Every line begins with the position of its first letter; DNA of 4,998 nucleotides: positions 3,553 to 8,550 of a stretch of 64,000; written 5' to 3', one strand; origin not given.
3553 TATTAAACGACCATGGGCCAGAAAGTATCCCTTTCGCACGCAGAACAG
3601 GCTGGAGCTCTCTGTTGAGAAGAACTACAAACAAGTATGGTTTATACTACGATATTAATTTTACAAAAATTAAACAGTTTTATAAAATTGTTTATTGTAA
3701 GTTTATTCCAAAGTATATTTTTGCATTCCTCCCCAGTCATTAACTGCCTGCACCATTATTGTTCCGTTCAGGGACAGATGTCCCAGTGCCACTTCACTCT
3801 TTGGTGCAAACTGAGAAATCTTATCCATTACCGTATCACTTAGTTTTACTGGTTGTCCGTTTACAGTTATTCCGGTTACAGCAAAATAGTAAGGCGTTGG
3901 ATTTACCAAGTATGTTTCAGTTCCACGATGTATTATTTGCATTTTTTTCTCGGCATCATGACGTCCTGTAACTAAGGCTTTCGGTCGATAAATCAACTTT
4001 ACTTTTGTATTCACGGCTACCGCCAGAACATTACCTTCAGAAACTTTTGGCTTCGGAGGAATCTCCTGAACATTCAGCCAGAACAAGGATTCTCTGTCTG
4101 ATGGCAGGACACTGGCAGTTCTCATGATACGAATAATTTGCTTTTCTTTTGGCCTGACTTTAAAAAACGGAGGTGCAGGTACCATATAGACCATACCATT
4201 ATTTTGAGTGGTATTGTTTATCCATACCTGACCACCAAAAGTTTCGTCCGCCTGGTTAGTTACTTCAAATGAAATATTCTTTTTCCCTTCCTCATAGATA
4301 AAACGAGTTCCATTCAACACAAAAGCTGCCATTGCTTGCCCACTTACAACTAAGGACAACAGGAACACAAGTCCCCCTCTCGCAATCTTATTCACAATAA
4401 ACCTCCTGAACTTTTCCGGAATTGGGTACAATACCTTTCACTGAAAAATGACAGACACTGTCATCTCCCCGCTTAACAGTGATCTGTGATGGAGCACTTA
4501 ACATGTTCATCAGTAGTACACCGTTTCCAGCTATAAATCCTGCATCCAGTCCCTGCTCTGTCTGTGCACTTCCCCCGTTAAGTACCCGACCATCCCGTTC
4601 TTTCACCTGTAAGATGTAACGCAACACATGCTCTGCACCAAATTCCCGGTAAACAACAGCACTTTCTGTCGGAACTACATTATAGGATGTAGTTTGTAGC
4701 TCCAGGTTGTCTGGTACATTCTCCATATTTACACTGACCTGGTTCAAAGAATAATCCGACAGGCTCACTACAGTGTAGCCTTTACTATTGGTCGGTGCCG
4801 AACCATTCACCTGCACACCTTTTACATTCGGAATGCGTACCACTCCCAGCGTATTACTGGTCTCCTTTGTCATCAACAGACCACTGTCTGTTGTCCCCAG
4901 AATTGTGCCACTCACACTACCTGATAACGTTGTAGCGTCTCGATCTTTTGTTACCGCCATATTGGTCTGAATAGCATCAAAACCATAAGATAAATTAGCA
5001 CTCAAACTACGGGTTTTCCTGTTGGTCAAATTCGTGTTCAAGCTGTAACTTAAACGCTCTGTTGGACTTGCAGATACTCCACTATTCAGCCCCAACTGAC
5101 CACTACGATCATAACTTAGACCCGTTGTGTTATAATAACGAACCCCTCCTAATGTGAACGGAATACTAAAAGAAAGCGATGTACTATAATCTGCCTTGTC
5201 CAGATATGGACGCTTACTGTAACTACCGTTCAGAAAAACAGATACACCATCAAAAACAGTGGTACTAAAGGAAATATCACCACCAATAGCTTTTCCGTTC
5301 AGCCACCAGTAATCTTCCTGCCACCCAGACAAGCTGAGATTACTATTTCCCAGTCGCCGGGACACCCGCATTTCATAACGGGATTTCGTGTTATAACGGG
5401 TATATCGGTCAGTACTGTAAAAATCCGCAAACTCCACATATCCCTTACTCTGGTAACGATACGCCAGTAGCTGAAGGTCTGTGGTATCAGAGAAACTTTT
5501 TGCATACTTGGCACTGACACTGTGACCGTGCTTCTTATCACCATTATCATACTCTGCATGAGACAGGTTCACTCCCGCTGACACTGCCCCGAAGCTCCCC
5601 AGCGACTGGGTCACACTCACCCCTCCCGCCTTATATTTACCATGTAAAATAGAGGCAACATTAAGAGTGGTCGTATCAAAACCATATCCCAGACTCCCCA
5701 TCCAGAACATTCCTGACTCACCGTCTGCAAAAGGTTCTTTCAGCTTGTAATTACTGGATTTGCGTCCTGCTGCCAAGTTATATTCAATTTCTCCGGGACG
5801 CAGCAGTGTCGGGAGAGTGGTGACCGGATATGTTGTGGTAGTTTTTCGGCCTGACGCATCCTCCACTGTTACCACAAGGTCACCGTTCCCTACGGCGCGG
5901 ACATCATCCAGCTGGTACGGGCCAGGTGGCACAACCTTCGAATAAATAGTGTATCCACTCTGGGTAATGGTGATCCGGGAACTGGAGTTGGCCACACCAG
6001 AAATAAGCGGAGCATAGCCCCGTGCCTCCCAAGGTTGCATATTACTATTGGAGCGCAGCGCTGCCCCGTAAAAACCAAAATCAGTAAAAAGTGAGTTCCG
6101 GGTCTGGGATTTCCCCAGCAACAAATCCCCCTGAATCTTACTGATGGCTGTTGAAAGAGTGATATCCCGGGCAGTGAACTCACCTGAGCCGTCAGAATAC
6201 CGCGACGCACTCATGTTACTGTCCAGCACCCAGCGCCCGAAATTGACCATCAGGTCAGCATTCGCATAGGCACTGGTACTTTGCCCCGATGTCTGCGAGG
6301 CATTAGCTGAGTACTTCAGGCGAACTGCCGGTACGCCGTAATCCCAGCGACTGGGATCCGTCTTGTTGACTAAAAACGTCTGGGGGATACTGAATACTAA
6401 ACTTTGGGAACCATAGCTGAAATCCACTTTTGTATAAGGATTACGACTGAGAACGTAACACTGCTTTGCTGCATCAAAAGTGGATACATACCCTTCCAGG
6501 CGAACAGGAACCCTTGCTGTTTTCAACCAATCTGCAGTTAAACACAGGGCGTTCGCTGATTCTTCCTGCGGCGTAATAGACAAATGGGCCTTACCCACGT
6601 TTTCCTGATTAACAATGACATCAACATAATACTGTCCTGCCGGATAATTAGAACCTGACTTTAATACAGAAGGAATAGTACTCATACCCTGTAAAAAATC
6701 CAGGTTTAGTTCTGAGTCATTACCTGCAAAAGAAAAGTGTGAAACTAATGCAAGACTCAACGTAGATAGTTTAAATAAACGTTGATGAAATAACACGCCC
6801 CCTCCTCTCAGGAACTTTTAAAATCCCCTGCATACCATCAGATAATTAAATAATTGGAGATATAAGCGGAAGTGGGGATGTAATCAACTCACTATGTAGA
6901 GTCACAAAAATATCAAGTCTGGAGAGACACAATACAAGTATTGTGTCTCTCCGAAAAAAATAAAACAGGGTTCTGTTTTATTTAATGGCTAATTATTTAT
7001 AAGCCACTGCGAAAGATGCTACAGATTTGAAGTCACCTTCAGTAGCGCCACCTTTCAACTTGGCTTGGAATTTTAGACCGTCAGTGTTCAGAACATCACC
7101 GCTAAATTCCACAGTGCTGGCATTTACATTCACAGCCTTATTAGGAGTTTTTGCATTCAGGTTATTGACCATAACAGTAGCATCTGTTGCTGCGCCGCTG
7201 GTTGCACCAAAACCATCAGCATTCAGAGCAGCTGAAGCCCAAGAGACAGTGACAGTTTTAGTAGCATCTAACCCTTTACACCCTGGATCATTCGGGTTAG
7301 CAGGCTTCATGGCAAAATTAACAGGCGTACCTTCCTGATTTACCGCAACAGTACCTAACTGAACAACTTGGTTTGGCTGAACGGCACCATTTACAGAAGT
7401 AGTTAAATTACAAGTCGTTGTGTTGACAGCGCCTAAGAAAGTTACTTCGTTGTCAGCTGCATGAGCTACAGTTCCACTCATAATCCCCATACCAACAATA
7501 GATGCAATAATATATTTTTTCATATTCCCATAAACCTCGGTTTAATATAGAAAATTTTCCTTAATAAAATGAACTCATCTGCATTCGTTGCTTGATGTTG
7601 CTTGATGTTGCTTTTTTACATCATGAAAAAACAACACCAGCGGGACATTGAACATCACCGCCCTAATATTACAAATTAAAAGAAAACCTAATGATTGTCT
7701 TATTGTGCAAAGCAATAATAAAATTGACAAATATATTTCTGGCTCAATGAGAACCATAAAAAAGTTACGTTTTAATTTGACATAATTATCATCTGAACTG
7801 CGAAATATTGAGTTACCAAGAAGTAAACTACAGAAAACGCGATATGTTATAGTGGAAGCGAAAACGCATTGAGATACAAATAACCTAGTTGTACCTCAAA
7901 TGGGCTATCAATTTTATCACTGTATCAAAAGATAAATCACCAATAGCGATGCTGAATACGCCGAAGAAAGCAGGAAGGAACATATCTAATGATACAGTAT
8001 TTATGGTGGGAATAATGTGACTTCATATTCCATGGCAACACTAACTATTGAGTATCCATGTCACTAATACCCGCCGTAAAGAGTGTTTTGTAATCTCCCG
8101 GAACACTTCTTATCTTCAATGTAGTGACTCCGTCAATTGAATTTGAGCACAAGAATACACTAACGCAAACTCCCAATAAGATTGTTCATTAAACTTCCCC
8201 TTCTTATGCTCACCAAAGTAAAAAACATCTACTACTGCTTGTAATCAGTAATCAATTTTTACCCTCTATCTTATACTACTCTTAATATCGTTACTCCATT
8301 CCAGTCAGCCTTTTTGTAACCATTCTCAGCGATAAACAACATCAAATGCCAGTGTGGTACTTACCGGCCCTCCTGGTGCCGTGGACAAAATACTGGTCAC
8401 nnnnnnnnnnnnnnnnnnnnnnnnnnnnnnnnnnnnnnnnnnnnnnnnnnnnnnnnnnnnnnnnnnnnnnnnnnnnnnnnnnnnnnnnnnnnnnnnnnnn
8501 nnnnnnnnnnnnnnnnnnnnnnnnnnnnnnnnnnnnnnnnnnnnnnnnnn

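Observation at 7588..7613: Tandem decamer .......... (about 2.5 copies) upstream of the fimbrial major-subunit gene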

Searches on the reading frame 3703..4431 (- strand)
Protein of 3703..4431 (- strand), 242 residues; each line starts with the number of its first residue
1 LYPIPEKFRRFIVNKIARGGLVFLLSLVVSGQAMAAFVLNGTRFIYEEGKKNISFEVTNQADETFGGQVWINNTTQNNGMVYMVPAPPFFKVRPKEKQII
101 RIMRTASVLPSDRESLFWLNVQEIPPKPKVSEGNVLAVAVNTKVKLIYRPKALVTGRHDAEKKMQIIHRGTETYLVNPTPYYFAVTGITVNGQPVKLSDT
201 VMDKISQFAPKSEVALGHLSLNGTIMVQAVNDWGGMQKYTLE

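Call 6: search_protein_families(library=pfam, proteins=[window:3703-4431:-])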
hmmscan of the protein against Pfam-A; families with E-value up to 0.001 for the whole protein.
window:3703-4431:- (242 aa): 2 families
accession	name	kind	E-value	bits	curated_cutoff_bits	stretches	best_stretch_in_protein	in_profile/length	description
PF00345.26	PapD_N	-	1.4e-33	116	23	1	37-153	2-125/126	Pili and flagellar-assembly chaperone, PapD N-terminal domain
PF02753.23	PapD_C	-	3.4e-09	37.3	22.8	1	176-237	2-62/63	Pili assembly chaperone PapD, C-terminal domain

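Call 66: search_protein_families(library=ncbifam, proteins=[window:3703-4431:-], max_evalue=0.01)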
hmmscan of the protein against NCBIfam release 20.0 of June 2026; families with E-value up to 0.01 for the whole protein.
window:3703-4431:- (242 aa): 20 families
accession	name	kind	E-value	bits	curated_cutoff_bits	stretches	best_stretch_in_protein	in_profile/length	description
NF011758.0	PRK15211.1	equivalog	5e-120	398.9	248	1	14-241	2-229/230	fimbrial chaperone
NF011823.0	PRK15295.1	equivalog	6.4e-38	130.3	309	1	24-235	9-218/227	fimbrial assembly chaperone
NF007398.0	PRK09926.1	equivalog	4.3e-37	127.9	285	1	19-239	9-242/246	fimbrial chaperone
NF011755.1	PRK15208.1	exception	8.5e-34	116.9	360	1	24-204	6-188/225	long polar fimbrial biogenesis chaperone LpfB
NF011742.0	PRK15195.1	equivalog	4.7e-32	111.1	327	1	19-237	7-222/230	type 1 fimbria chaperone FimC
NF011827.0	PRK15299.1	equivalog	3.1e-30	105.3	375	1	14-236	2-219/227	fimbrial chaperone protein StiB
NF011818.0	PRK15290.1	equivalog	3.8e-27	95.3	317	1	21-234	21-233/243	fimbrial chaperone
NF011735.0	PRK15188.1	equivalog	1.6e-26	93.1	365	1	31-235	24-218/228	fimbrial chaperone protein BcfB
NF008483.0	PRK11385.1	equivalog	1.7e-25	89.6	357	1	23-236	14-227/236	fimbrial chaperone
NF011782.0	PRK15246.1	equivalog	5.2e-25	88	277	1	21-240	15-236/252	fimbrial assembly chaperone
NF011790.0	PRK15254.1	equivalog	1.3e-23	83.5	370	1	21-237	8-227/247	fimbrial chaperone protein StdC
NF011785.1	PRK15249.1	exception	2.8e-22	79.3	550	1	21-235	14-242/253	fimbrial biogenesis chaperone StbB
NF011739.0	PRK15192.1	equivalog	3.6e-22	78.8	296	1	27-235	14-221/234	pili/flagellar-assembly chaperone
NF011805.0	PRK15274.1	equivalog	5.3e-22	78.5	417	1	17-236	8-229/257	putative periplasmic fimbrial chaperone protein SteC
NF011770.1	PRK15224.1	exception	7.4e-22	78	475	1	38-236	40-237/246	pili assembly chaperone SafB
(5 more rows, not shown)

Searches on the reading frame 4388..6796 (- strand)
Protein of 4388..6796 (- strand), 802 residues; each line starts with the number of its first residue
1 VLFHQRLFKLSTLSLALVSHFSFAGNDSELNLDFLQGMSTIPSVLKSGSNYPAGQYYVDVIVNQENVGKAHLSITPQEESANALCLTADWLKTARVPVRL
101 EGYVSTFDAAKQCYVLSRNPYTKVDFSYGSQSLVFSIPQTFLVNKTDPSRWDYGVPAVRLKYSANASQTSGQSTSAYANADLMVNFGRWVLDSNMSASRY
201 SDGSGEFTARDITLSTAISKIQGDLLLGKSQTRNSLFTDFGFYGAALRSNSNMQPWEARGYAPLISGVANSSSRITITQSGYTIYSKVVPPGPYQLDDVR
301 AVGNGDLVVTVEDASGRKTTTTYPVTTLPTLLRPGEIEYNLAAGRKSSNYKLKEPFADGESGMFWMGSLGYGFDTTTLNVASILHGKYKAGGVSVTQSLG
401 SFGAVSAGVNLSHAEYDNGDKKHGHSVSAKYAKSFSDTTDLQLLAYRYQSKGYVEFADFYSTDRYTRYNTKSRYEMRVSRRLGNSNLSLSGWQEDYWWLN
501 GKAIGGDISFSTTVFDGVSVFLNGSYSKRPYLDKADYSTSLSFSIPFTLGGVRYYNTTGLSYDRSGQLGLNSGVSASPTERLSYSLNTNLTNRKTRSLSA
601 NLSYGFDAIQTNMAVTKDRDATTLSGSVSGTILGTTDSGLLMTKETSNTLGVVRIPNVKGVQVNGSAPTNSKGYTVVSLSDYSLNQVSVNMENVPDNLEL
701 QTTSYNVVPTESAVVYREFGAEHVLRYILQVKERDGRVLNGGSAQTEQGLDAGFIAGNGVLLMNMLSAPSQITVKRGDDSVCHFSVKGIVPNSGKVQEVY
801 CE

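Call 6: search_protein_families(library=pfam, proteins=[window:4388-6796:-])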
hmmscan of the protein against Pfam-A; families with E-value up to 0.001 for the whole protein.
window:4388-6796:- (802 aa): 2 families
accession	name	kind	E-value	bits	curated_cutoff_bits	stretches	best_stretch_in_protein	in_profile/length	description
PF00577.26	Usher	-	2.7e-158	528.7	27.1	1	177-719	1-549/549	Outer membrane usher protein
PF13954.11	PapC_N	-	7.9e-23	81.5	27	1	31-166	3-146/146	PapC N-terminal domain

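Call 66: search_protein_families(library=ncbifam, proteins=[window:4388-6796:-], max_evalue=0.01)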
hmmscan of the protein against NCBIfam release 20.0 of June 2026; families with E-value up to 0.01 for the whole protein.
window:4388-6796:- (802 aa): 15 families
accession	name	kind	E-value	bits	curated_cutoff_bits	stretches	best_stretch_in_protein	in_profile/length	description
NF011760.0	PRK15213.1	equivalog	0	1213.5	752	1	3-802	3-796/796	PefC/AfrB family outer membrane usher protein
NF007337.0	PRK09828.1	equivalog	3.9e-74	250.1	830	1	3-755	9-808/865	outer membrane usher protein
NF011754.0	PRK15207.1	equivalog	6.4e-72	242.9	1271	1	7-784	14-819/842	outer membrane usher protein LpfC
NF011740.0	PRK15193.1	equivalog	7.7e-70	235.7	995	1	43-785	56-857/877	fimbrial biogenesis usher protein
NF011745.0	PRK15198.1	subfamily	1.1e-67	228.7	975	2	26-458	26-470/860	outer membrane usher protein FimD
NF011763.0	PRK15217.1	subfamily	3.7e-67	227.2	933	1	50-776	49-801/826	fimbrial biogenesis outer membrane usher protein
NF011769.0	PRK15223.1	equivalog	2.1e-65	221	1105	1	46-783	44-814/836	fimbrial biogenesis outer membrane usher protein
NF011784.0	PRK15248.1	equivalog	5.9e-60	203.1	996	2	16-465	17-471/853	fimbrial outer membrane usher protein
NF011826.0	PRK15298.1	equivalog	1.7e-55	188.3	1422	1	50-755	61-796/848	fimbrial outer membrane usher protein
NF011822.1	PRK15294.1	equivalog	2.1e-53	181.4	1397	1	44-723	51-758/845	fimbrial outer membrane usher protein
NF011812.0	PRK15284.1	subfamily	2.7e-49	167.7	972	1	19-787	24-828/881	outer membrane usher protein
NF011791.0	PRK15255.1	equivalog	4.9e-47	160.5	1289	1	52-774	49-799/829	fimbrial outer membrane usher protein StdB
NF011774.0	PRK15235.1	exception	4.6e-42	144.3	1191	1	53-721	49-724/814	SEF14/SEF18 fimbria usher protein SefC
NF011804.0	PRK15273.1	equivalog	3.7e-37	127.5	1371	1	17-760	22-796/899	fimbrial biogenesis outer membrane usher protein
NF011832.0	PRK15304.1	subfamily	1.6e-33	115.7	723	1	50-785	56-780/801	fimbrial biogenesis usher protein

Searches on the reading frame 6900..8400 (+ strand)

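Call 52: find_encoding_contigs(protein=L001:8098-8628:-, flank=1200, max_places=10)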
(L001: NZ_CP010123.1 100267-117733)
Protein L001:8098-8628:- (177 aa): 24 contigs read that carry it; 7 places shown.
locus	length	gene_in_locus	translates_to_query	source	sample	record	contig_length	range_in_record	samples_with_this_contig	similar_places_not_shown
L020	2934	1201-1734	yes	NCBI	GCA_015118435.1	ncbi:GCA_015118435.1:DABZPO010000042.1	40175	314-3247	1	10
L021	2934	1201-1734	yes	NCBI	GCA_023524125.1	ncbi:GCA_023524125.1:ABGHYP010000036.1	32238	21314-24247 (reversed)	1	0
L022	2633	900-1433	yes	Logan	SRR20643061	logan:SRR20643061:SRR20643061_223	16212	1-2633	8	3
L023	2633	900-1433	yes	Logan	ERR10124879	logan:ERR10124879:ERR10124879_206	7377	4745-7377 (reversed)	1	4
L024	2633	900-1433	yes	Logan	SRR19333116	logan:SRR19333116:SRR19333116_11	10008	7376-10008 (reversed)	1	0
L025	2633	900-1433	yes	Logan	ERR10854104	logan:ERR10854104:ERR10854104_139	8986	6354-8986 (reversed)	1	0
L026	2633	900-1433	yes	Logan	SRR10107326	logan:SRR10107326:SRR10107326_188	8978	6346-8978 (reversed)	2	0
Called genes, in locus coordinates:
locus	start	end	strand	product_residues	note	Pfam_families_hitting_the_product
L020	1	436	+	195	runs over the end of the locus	-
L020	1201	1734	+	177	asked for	-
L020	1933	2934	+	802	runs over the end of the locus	PF13954:PapC_N, PF00577:Usher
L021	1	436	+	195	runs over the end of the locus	-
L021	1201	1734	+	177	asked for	-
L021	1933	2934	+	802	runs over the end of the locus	PF13954:PapC_N, PF00577:Usher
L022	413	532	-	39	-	-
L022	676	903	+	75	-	-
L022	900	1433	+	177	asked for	-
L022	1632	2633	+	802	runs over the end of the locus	PF13954:PapC_N, PF00577:Usher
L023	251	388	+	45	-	-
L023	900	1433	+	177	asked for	-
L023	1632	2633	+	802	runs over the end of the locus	PF13954:PapC_N, PF00577:Usher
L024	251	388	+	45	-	-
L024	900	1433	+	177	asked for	-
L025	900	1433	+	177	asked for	-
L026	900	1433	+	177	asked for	-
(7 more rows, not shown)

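Call 53: find_encoding_contigs(protein=L002:6098-6619:-, flank=1200, max_places=10)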
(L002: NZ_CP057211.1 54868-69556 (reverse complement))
Protein L002:6098-6619:- (174 aa): 19 contigs read that carry it; 9 places shown.
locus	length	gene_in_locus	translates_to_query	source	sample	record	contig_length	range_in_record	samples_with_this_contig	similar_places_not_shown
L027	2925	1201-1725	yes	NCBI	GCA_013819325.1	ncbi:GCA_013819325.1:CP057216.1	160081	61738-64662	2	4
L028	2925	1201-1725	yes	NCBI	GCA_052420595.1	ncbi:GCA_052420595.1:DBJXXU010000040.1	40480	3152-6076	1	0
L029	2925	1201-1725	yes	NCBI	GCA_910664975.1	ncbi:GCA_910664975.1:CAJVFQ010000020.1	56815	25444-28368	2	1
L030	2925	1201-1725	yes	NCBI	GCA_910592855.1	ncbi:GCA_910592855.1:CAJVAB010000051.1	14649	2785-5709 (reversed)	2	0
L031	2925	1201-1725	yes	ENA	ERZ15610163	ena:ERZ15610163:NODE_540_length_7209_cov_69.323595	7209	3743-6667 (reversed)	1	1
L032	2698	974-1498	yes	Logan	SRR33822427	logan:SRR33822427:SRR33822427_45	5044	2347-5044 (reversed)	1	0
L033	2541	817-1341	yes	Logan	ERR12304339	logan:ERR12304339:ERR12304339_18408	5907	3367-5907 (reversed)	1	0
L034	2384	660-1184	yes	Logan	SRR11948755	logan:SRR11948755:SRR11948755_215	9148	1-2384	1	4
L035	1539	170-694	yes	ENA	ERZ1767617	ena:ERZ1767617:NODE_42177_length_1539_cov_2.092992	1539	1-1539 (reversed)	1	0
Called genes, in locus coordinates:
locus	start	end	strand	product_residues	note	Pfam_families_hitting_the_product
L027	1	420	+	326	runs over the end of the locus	PF05598:DUF772, PF01609:DDE_Tnp_1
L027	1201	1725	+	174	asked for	-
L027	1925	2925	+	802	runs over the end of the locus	PF13954:PapC_N, PF00577:Usher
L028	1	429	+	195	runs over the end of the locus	-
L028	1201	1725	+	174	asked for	-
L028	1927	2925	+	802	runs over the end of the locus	PF13954:PapC_N, PF00577:Usher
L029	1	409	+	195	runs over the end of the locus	-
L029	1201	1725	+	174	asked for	-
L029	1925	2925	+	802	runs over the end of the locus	PF13954:PapC_N, PF00577:Usher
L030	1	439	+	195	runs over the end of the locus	-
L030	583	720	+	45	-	-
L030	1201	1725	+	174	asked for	-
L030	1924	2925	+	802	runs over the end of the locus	PF13954:PapC_N, PF00577:Usher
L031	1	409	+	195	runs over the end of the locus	-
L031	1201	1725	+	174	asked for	-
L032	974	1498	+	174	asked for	-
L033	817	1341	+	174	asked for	-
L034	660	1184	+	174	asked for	-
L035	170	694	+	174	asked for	-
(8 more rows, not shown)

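Call 54: find_encoding_contigs(protein=L003:6098-6619:-, flank=1200, max_places=10)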
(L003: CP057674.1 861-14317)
Protein L003:6098-6619:- (174 aa): 24 contigs read that carry it; 7 places shown.
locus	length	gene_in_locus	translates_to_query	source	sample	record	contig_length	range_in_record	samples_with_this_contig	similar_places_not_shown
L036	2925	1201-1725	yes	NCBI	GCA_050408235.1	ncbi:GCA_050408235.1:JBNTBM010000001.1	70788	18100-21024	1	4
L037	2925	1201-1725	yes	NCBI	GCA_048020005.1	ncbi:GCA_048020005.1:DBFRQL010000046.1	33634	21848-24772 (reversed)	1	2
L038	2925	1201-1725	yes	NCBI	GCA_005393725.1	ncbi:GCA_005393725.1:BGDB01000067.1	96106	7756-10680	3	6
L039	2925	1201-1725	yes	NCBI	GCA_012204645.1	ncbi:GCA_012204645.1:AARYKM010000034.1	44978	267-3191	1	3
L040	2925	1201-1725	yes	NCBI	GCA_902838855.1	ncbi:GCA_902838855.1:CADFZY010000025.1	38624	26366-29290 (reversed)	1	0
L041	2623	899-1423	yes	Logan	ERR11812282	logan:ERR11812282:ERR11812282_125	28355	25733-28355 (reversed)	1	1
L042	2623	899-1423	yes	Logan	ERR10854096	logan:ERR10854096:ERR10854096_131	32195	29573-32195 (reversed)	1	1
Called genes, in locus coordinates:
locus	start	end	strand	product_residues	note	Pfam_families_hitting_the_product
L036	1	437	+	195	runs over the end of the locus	-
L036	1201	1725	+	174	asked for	-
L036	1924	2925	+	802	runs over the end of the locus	PF13954:PapC_N, PF00577:Usher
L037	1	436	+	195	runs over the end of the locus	-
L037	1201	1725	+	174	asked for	-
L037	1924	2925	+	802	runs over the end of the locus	PF13954:PapC_N, PF00577:Usher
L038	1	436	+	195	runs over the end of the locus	-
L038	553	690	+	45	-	-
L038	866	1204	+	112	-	-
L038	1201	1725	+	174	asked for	-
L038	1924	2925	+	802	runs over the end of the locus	PF13954:PapC_N, PF00577:Usher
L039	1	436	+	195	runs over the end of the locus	-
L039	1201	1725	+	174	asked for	-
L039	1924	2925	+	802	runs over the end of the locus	PF13954:PapC_N, PF00577:Usher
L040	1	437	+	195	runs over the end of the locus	-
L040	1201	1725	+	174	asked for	-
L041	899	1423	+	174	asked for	-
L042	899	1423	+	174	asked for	-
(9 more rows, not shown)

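Call 55: find_encoding_contigs(protein=L004:6098-6619:-, flank=1200, max_places=10)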
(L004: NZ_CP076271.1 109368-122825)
Protein L004:6098-6619:- (174 aa): 24 contigs read that carry it; 5 places shown.
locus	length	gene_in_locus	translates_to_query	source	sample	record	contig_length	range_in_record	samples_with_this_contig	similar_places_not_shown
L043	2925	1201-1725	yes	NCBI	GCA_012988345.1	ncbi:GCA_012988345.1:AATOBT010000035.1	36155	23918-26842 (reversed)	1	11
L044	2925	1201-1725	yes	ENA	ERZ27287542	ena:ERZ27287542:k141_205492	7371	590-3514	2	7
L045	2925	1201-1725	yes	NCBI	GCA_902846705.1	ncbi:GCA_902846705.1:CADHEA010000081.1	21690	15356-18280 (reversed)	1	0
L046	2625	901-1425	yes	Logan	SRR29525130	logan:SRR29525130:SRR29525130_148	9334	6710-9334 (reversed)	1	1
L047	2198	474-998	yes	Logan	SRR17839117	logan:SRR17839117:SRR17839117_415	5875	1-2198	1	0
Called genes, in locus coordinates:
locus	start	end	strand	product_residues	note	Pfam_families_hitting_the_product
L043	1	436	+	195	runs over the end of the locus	-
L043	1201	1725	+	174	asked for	-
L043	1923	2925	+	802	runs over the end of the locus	PF13954:PapC_N, PF00577:Usher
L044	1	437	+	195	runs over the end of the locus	-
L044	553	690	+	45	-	-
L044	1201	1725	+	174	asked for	-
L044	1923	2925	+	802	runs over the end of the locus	PF13954:PapC_N, PF00577:Usher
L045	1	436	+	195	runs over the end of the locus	-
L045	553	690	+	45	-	-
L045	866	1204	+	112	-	-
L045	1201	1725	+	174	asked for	-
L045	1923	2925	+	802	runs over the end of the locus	PF13954:PapC_N, PF00577:Usher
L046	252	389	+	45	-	-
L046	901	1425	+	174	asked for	-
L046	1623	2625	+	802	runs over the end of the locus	PF13954:PapC_N, PF00577:Usher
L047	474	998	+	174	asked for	-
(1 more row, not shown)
